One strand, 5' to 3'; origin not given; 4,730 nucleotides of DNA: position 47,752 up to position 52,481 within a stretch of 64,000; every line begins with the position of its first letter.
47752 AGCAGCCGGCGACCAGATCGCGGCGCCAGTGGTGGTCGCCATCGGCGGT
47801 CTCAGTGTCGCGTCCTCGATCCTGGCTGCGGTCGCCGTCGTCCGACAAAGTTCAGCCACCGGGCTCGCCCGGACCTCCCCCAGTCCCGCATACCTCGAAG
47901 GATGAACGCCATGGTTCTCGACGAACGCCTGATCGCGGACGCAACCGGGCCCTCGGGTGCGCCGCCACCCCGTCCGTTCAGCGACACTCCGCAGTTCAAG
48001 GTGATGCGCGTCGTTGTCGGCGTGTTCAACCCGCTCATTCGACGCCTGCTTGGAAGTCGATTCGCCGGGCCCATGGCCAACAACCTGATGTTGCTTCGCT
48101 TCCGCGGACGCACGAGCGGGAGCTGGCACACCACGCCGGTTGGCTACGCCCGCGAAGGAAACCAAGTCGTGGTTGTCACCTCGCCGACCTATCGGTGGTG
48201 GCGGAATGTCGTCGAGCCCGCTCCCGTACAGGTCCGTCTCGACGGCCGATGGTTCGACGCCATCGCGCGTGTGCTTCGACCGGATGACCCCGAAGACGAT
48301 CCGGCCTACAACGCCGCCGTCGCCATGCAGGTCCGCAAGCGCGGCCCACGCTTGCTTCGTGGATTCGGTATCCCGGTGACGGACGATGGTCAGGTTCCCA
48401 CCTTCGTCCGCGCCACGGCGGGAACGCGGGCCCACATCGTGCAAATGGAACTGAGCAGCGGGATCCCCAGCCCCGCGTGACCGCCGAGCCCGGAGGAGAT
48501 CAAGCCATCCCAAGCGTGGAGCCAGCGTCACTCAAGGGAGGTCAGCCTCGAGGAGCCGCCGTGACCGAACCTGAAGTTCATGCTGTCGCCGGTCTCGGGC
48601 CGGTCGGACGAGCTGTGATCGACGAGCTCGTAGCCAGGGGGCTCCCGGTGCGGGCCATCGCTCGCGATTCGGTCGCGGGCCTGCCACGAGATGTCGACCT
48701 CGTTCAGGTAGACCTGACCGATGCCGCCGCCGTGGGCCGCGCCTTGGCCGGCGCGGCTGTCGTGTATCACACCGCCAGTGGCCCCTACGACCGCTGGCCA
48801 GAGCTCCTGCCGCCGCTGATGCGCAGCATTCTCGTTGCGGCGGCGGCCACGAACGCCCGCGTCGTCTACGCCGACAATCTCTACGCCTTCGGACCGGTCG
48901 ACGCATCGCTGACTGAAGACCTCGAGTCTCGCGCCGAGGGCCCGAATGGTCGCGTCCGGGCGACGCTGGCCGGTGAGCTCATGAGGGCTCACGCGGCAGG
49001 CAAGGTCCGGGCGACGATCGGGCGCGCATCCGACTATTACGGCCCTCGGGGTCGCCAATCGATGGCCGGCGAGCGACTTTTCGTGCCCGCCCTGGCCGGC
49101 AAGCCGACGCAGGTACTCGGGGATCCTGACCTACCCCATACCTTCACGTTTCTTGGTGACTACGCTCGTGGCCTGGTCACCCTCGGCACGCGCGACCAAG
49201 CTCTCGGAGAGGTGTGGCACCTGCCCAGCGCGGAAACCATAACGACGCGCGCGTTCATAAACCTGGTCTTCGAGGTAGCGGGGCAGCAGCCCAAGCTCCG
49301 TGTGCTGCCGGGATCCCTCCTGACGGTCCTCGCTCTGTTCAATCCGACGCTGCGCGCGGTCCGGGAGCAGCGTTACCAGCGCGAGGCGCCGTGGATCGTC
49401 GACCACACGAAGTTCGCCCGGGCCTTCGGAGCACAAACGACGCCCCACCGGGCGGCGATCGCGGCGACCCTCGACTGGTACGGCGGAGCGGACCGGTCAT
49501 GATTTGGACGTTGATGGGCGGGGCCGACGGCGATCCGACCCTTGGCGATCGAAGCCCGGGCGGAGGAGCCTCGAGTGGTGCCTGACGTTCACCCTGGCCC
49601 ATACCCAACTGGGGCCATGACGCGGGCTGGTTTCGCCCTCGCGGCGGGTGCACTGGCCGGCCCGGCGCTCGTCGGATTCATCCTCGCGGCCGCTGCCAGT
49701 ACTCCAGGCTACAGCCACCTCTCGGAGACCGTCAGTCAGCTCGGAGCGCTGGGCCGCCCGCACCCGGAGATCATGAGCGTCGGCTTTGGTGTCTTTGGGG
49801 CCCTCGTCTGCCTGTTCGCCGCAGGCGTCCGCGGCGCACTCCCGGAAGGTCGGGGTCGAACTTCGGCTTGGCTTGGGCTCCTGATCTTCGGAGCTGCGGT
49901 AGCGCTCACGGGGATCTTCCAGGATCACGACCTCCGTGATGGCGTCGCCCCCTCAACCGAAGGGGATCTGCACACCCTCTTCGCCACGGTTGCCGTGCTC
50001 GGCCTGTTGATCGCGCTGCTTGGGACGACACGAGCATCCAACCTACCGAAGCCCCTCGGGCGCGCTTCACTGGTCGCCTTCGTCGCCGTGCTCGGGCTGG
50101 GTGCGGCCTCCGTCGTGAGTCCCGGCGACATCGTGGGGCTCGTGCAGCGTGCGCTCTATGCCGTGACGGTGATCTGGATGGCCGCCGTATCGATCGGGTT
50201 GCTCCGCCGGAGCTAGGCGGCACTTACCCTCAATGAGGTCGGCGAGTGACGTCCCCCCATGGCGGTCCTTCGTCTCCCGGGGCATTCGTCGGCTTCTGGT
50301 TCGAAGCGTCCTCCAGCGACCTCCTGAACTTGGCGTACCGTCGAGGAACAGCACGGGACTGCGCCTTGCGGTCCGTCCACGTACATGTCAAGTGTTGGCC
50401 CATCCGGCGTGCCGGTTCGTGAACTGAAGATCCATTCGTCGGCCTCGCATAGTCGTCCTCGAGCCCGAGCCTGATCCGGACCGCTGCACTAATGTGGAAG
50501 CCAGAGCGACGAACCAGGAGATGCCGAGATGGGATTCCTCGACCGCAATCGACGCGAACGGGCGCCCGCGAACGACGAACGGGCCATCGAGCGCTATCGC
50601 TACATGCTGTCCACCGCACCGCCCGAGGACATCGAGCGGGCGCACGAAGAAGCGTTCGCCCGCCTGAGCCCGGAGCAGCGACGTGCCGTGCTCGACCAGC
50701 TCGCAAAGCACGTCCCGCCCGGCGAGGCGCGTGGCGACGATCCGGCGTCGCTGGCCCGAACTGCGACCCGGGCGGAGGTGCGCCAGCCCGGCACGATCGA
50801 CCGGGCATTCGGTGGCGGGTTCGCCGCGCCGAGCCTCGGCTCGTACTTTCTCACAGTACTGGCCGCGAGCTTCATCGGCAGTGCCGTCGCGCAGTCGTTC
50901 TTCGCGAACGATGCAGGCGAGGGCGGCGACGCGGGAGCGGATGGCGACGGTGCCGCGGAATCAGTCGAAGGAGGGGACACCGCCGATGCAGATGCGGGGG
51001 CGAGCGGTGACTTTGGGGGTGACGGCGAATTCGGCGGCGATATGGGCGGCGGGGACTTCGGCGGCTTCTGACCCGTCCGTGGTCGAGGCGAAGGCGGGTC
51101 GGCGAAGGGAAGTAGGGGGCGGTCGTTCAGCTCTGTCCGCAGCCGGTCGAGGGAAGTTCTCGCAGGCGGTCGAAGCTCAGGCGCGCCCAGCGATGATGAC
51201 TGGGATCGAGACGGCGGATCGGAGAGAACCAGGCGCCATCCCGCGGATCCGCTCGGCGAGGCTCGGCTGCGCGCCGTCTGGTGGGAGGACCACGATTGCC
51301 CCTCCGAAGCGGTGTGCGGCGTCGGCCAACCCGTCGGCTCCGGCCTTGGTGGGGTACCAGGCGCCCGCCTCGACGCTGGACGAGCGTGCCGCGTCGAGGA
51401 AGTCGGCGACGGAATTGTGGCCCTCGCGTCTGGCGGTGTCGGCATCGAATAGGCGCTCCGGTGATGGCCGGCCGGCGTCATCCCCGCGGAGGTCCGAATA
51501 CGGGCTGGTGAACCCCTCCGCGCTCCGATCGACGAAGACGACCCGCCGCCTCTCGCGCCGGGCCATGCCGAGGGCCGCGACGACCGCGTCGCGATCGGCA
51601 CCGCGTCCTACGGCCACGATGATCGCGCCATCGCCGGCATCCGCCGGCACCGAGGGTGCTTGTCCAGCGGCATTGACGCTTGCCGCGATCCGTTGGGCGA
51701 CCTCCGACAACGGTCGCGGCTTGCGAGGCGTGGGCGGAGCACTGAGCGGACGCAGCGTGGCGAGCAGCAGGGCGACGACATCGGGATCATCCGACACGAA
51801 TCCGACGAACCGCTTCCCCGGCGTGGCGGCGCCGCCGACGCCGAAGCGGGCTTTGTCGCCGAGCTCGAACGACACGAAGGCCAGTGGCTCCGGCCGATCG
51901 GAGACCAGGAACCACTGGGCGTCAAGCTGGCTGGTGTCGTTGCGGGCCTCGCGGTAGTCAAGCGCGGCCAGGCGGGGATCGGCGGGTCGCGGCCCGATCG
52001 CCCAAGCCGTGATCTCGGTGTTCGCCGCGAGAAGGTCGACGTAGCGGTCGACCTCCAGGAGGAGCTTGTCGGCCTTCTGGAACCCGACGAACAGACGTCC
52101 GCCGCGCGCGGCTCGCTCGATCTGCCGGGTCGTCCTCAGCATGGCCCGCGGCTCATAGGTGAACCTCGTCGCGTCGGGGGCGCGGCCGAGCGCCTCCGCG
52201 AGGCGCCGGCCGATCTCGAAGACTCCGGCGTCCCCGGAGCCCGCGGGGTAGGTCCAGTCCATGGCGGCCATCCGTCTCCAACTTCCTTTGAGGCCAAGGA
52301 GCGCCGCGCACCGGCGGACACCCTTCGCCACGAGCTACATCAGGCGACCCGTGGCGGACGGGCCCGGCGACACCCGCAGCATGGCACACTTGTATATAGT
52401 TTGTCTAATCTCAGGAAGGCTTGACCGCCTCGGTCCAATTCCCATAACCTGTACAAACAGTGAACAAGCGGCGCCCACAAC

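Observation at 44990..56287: Direct repeats of a tRNA-Gln 3' half bracket an 11.2-kb block: an att-like footprint with no integrase and no intact tRNA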

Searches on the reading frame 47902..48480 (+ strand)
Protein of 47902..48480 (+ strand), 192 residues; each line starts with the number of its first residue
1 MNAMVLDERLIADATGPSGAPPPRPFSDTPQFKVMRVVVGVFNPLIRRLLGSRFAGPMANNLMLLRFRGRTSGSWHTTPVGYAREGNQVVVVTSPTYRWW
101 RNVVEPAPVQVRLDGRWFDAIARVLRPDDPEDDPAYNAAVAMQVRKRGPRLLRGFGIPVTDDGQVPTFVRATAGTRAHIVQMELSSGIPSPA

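Call 9: search_protein_families(library=pfam, proteins=[window:47902-48480:+], max_evalue=0.01)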
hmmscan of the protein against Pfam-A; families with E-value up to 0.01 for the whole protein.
window:47902-48480:+ (192 aa): 1 family
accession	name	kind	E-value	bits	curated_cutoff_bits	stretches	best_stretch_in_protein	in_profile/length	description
PF04075.20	F420H2_quin_red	-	1e-10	42.2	22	1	60-131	23-98/130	F420H(2)-dependent quinone reductase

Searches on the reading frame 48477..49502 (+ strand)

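Call 9: search_protein_families(library=pfam, proteins=[window:48477-49502:+], max_evalue=0.01)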
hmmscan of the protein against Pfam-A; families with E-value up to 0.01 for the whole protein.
window:48477-49502:+ (341 aa): 5 families
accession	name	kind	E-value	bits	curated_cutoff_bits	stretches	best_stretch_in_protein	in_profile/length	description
PF01370.27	Epimerase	-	1.1e-13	51.6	20.9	1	41-240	8-228/240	NAD dependent epimerase/dehydratase family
PF13460.12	NAD_binding_10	-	6.1e-10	39.7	27.2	1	41-130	4-94/184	NAD(P)H-binding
PF04321.23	RmlD_sub_bind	-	2.6e-05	23.9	27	0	121-333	88-283/287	RmlD substrate binding domain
PF05368.20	NmrA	-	9.9e-05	22.5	27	1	39-101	10-78/298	NmrA-like family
PF16363.11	GDP_Man_Dehyd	-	0.0018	18.3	27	0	171-272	167-270/332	GDP-mannose 4,6 dehydratase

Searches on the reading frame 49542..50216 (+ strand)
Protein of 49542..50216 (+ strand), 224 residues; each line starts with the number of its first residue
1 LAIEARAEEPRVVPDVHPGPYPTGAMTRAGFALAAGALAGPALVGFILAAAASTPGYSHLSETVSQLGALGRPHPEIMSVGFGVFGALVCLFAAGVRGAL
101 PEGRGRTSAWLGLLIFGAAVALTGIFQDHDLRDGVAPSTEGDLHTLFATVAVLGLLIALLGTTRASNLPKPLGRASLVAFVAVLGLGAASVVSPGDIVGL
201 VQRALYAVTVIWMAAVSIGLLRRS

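Call 9: search_protein_families(library=pfam, proteins=[window:49542-50216:+], max_evalue=0.01)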
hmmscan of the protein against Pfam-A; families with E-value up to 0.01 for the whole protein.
window:49542-50216:+ (224 aa): 1 family
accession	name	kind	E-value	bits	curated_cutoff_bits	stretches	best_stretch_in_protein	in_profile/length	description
PF06197.19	DUF998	-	2.9e-27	96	30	1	38-218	2-183/184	Protein of unknown function (DUF998)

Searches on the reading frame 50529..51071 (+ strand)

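Call 9: search_protein_families(library=pfam, proteins=[window:50529-51071:+], max_evalue=0.01)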
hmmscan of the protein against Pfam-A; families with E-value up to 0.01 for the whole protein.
window:50529-51071:+ (180 aa): 1 family
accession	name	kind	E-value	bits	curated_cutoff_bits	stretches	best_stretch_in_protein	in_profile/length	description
PF13618.11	Gluconate_2-dh3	-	0.0087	16.9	23.4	0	34-66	58-90/135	Gluconate 2-dehydrogenase subunit 3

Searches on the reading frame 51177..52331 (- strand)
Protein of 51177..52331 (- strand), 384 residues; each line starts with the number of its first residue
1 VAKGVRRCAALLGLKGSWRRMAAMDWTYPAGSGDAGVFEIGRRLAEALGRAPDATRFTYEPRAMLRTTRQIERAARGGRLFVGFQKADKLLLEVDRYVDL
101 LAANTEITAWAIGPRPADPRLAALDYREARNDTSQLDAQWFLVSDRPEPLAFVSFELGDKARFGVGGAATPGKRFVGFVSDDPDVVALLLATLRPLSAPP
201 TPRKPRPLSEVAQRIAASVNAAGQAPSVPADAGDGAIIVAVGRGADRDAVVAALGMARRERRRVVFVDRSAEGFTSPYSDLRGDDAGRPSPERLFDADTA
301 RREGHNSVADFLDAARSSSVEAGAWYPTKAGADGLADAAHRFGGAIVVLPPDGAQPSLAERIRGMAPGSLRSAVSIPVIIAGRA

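Call 9: search_protein_families(library=pfam, proteins=[window:51177-52331:-], max_evalue=0.01)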
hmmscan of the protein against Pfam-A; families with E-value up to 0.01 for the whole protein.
window:51177-52331:- (384 aa): 1 family
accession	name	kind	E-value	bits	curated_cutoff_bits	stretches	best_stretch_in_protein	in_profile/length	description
PF10069.14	DICT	-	0.00085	19.7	23.8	1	43-145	6-116/129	Sensory domain in DIguanylate Cyclases and Two-component system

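Call 65: search_protein_families(library=padloc, proteins=[window:51177-52331:-], max_evalue=0.001)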
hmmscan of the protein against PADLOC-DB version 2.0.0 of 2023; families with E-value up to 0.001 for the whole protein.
window:51177-52331:- (384 aa): 0 families
